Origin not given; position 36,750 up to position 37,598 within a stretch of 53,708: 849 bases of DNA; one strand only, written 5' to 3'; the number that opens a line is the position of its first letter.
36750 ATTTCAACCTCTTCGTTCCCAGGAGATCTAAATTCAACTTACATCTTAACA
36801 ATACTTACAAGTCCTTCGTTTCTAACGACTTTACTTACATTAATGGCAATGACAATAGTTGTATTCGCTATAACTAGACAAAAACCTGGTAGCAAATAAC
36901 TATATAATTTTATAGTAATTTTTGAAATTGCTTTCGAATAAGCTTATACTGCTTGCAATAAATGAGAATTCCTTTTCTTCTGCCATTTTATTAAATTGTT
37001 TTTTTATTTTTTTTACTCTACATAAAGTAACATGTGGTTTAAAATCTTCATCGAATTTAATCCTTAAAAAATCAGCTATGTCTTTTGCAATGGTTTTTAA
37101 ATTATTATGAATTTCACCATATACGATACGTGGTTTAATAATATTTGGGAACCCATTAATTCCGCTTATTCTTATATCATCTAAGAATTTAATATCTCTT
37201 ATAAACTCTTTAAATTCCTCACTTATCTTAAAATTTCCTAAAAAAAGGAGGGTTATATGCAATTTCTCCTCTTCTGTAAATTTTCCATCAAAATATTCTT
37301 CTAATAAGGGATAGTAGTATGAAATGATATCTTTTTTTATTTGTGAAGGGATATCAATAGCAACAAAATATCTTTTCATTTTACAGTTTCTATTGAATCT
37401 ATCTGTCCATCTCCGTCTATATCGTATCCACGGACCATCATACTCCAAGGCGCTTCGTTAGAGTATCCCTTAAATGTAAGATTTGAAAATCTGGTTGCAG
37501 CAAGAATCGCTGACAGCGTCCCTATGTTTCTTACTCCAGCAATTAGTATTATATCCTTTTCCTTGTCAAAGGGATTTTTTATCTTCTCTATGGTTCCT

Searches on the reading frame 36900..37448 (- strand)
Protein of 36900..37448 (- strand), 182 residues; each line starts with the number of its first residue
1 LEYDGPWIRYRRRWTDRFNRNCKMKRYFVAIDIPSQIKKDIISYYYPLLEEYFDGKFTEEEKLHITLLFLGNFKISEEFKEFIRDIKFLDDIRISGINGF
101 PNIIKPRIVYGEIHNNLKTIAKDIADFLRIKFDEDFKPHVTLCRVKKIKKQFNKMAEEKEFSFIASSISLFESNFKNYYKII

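Call 7: search_protein_families(library=pfam, proteins=[window:36900-37448:-], max_evalue=0.001)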
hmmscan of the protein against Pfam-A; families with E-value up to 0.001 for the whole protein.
window:36900-37448:- (182 aa): 2 families
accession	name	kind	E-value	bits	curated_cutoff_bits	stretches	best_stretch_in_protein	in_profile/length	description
PF02834.22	LigT_PEase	-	9.3e-17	61.4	23.3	2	31-110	1-87/87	LigT like Phosphoesterase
PF10469.15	AKAP7_NLS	-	4.2e-06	27.2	24.4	1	38-167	15-167/208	AKAP7 2'5' RNA ligase-like domain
